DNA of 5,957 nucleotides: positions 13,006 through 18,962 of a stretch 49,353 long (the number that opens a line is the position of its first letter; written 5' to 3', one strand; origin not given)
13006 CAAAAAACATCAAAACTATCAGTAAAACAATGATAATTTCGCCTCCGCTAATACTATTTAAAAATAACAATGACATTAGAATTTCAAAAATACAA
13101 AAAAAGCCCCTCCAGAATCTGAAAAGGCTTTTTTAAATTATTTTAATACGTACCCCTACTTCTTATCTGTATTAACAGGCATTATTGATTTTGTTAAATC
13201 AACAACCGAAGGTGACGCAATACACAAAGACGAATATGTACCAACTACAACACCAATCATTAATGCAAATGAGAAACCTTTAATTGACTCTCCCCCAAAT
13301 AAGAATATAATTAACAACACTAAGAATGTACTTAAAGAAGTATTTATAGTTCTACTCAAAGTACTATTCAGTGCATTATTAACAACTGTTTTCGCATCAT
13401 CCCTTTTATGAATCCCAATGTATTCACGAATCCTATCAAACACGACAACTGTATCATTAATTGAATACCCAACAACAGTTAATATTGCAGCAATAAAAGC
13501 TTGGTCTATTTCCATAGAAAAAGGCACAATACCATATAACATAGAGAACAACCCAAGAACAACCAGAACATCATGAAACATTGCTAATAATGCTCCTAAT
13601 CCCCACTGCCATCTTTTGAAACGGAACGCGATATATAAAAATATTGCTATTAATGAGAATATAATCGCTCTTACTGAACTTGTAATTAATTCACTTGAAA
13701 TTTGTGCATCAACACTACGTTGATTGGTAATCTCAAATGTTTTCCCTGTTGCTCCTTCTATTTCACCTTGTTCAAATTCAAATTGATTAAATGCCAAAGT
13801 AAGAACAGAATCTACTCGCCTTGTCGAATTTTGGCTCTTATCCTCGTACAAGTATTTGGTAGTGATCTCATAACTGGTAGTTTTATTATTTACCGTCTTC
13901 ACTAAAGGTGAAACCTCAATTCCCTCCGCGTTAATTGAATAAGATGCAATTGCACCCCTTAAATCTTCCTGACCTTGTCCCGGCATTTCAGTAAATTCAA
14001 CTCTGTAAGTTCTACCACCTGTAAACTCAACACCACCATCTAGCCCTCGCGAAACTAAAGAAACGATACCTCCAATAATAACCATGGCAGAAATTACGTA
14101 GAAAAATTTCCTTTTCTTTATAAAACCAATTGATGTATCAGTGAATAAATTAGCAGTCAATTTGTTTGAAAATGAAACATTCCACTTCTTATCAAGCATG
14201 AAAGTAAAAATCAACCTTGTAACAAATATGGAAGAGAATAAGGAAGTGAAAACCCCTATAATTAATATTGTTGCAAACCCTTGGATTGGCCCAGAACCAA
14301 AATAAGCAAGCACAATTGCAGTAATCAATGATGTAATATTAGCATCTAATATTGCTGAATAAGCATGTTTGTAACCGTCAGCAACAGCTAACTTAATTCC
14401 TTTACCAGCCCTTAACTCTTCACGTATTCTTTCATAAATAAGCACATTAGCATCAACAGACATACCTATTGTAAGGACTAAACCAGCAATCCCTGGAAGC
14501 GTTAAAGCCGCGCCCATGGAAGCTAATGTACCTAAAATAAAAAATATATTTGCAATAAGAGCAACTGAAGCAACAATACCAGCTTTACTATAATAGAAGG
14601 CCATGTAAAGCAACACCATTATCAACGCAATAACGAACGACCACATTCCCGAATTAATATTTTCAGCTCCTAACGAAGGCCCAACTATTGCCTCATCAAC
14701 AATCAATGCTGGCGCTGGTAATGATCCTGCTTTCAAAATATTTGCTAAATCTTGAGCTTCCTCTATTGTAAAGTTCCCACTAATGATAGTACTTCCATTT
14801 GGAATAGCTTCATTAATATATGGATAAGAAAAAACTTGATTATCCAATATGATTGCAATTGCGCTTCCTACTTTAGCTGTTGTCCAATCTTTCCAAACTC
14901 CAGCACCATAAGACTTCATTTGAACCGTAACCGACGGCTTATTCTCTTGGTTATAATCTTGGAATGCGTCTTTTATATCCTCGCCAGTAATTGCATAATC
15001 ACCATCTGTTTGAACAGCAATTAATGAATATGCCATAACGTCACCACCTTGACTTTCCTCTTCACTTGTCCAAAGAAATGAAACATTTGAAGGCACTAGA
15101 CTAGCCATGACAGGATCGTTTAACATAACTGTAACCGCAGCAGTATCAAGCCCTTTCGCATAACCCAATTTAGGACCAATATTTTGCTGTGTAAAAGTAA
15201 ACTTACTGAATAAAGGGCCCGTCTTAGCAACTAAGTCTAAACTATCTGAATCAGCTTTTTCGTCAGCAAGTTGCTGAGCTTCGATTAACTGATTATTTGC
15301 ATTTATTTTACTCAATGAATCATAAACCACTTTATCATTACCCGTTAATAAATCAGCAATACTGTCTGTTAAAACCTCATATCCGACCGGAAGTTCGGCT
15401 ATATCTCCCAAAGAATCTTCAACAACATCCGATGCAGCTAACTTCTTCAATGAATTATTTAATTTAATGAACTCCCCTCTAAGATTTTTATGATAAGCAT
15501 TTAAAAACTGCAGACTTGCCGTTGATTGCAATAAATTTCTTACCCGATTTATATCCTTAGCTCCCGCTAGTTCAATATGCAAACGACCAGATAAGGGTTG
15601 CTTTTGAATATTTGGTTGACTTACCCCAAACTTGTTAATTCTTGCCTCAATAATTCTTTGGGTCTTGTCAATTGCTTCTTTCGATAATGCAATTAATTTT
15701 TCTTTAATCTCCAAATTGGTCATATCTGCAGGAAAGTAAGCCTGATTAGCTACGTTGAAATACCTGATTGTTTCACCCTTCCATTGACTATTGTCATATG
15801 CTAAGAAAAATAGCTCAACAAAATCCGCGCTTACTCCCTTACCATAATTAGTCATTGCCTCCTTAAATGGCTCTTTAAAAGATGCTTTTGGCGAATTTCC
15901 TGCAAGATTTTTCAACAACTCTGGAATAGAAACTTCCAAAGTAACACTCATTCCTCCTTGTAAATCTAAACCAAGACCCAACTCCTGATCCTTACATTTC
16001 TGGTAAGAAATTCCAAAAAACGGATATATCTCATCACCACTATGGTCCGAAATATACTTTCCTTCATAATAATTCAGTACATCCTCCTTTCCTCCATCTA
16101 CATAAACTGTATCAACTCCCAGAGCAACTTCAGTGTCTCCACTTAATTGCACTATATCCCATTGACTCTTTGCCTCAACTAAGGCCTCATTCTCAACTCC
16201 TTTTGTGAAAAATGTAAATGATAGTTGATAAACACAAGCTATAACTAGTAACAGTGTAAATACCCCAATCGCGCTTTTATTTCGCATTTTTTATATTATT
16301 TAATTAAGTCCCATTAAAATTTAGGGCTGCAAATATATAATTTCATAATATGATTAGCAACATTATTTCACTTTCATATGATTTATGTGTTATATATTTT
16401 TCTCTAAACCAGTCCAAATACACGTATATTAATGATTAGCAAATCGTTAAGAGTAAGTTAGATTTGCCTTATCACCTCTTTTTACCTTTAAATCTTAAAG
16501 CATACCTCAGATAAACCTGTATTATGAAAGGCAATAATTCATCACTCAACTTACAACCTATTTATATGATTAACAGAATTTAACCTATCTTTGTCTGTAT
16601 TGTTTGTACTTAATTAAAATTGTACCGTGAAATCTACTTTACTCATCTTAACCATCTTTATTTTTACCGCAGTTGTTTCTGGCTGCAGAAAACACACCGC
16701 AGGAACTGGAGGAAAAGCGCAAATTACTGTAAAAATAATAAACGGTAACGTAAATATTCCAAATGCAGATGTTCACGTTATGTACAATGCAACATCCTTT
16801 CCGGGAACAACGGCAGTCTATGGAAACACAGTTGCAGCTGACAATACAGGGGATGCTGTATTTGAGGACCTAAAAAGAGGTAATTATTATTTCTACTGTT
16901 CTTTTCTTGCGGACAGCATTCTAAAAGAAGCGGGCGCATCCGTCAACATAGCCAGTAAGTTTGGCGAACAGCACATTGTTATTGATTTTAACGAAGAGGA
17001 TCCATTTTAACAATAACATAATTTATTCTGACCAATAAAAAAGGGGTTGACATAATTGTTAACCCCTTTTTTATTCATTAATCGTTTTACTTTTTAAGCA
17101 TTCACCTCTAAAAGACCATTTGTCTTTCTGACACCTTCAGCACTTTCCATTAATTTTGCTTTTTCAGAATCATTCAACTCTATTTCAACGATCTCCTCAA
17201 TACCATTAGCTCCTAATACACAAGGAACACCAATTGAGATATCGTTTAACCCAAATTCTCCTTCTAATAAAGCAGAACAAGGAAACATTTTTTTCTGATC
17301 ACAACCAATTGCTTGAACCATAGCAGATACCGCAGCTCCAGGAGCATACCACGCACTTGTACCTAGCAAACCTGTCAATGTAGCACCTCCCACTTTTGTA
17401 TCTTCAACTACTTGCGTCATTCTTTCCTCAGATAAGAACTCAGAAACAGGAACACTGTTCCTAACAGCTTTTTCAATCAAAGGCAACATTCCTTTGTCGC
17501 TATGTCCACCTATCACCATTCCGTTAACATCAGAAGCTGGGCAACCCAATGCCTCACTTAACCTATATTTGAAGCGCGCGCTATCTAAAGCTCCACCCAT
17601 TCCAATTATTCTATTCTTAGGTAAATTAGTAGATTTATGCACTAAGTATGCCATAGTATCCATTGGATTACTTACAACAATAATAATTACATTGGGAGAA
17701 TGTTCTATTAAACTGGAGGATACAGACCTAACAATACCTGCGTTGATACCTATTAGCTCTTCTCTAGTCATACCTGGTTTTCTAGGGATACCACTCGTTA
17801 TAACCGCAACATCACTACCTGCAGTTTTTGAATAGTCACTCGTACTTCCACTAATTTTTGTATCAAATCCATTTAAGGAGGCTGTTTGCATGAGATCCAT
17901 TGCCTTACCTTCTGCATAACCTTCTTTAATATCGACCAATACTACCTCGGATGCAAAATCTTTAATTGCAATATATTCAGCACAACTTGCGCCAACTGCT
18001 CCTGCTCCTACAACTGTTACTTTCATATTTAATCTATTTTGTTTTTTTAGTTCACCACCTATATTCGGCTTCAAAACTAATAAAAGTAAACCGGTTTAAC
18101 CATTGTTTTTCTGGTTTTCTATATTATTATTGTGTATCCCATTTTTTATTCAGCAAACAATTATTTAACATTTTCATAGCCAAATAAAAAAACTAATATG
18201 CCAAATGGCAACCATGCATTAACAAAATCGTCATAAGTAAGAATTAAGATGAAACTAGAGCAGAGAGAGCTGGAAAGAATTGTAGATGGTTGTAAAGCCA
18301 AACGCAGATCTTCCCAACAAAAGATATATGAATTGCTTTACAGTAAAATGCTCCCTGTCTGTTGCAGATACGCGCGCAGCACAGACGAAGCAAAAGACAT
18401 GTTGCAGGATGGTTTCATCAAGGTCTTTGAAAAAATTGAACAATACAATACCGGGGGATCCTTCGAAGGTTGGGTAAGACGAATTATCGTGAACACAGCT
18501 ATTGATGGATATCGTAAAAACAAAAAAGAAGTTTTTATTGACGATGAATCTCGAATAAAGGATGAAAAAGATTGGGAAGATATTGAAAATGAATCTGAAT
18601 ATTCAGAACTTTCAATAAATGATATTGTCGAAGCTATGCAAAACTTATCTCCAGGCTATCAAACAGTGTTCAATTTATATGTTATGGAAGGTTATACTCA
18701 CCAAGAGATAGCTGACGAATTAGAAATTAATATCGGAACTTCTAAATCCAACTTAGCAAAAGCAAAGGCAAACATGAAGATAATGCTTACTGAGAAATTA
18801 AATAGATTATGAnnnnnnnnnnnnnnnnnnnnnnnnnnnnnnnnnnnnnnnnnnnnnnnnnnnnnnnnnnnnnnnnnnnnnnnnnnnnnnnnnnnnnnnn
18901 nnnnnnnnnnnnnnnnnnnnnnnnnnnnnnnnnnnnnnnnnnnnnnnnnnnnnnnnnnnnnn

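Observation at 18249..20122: ECF sigma factor coupled to a membrane-anchored protein that ends in a T9SS type-B sorting signal: candidate secretion-coupled anti-sigma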

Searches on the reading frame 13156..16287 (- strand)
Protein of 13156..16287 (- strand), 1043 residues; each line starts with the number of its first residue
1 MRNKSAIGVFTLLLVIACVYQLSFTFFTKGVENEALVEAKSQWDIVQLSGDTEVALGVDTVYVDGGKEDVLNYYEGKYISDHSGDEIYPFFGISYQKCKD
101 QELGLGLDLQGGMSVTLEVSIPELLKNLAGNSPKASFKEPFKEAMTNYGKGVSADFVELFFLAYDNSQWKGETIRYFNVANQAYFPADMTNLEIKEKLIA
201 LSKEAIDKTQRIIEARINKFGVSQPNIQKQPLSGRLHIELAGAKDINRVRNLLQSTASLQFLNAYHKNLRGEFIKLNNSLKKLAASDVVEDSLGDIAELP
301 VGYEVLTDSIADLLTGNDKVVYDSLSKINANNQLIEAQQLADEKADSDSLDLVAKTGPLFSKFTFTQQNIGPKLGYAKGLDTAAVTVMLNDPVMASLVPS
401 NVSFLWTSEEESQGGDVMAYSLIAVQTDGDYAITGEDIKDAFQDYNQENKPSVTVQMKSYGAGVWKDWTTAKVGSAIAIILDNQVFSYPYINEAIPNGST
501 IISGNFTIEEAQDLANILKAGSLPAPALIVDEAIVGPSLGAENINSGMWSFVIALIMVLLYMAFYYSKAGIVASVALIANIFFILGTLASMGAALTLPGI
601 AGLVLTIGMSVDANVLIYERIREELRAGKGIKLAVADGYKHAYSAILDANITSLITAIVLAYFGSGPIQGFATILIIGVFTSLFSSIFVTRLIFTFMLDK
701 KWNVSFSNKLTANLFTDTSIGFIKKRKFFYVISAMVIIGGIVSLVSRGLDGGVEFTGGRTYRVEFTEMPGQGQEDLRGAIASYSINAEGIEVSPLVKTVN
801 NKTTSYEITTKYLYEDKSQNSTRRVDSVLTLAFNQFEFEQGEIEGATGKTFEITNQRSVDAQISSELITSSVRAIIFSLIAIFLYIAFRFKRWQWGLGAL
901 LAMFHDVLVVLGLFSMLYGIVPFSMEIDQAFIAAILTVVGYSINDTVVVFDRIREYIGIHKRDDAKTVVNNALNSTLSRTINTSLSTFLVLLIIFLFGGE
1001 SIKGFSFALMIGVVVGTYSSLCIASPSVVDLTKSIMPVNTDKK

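Call 81: search_protein_families(library=pfam, proteins=[window:13156-16287:-], max_evalue=0.00001)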
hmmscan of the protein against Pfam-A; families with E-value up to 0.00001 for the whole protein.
window:13156-16287:- (1043 aa): 5 families
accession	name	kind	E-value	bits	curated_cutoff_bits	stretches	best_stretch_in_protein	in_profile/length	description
PF02355.23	SecD_SecF_C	-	9.1e-83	276.7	20.5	2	847-1033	9-188/189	Protein export membrane protein SecD/SecF, C-terminal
PF22599.2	SecDF_P1_head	-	1.1e-28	99.8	27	1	430-525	18-114/114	SecDF, P1 head subdomain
PF21760.3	SecD_1st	-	6.4e-14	51.6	27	1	206-262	1-56/60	Protein translocase subunit SecDF, P1 domain, N-terminal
PF07549.19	Sec_GG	-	1.1e-06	28.4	20.3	0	742-766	1-25/28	SecD/SecF GG Motif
PF03176.21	MMPL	-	4.4e-06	26.3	20.5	1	551-687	154-292/333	MMPL family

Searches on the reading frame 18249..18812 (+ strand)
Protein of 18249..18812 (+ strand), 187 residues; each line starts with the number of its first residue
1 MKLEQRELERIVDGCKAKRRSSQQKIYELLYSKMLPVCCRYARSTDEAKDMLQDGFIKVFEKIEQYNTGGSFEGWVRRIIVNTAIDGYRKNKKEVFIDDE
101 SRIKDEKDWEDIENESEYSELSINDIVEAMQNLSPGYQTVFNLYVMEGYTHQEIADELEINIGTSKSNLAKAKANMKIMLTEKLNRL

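Call 3: search_protein_families(library=pfam, proteins=[window:18249-18812:+], max_evalue=0.1)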
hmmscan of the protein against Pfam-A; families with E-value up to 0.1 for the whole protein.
window:18249-18812:+ (187 aa): 5 families
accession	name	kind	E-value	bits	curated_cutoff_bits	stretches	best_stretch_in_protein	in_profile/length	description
PF04542.20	Sigma70_r2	-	1.9e-14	53.6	24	1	27-93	2-70/71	Sigma-70 region 2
PF08281.18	Sigma70_r4_2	-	1.3e-13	50.8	25.7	1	125-175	3-53/54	Sigma-70, region 4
PF07638.17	Sigma70_ECF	-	3.4e-07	30.8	21.1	1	83-177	86-180/185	ECF sigma factor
PF07508.19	Recombinase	-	8.4e-05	23.2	21.1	0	137-182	7-51/102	Recombinase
PF04545.22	Sigma70_r4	-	0.00012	21.9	24.1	1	129-172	1-44/50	Sigma-70, region 4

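Call 4: search_protein_families(library=ncbifam, proteins=[window:18249-18812:+], max_evalue=0.1)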
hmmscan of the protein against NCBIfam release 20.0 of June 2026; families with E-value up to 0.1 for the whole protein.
window:18249-18812:+ (187 aa): 100 families (the best 25 are shown)
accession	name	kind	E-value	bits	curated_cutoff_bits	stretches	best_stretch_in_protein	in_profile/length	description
TIGR02937.1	sigma70-ECF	superfamily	4.5e-27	94.7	42.9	1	25-178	5-163/165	sigma-70 family RNA polymerase sigma factor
TIGR02985.1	Sig70_bacteroi1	subfamily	2.6e-23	83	126.4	1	24-178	4-160/162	RNA polymerase sigma-70 factor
NF009174.0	PRK12522.1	equivalog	3.4e-22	79.3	217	1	32-183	14-170/175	RNA polymerase sigma factor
NF058625.1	sigma_PG0214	equivalog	1.1e-21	77.2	130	1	30-183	13-164/170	GFO_1088 family ECF-type sigma factor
NF007223.0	PRK09641.1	equivalog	1.9e-21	76.7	209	1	10-180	7-184/187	RNA polymerase sigma factor SigW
TIGR02954.1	Sig70_famx3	hypoth_equivalog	4.3e-21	75.4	188.5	1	22-182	17-169/170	RNA polymerase sigma-70 factor, TIGR02954 family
NF007215.0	PRK09637.1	equivalog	3.5e-20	72.7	212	1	44-182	24-156/181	RNA polymerase sigma factor SigZ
NF009189.0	PRK12537.1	equivalog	3.7e-20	72.2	261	1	8-172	10-173/182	RNA polymerase sigma factor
TIGR02950.1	SigM_subfam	subfamily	4.5e-20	72.1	147.95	1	25-179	4-157/159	RNA polymerase sigma factor, SigM family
NF053879.1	RNAPolSigSigVBac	equivalog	4.6e-20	71.9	190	1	24-183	15-158/160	RNA polymerase sigma factor SigV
TIGR02959.1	SigZ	equivalog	5.1e-20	72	168.65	1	45-181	19-149/170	RNA polymerase sigma factor SigZ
NF007229.0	PRK09647.1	equivalog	6.9e-20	71.3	265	1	39-183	62-205/220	RNA polymerase sigma factor SigE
TIGR02947.1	SigH_actino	hypoth_equivalog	1e-19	71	251.55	1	35-182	25-181/193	RNA polymerase sigma-70 factor, TIGR02947 family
NF009171.0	PRK12518.1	equivalog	1.8e-19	70.3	208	1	9-182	15-186/191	RNA polymerase sigma factor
NF008888.0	PRK11922.1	equivalog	1.8e-19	70.3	204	1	43-185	52-201/231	RNA polymerase sigma factor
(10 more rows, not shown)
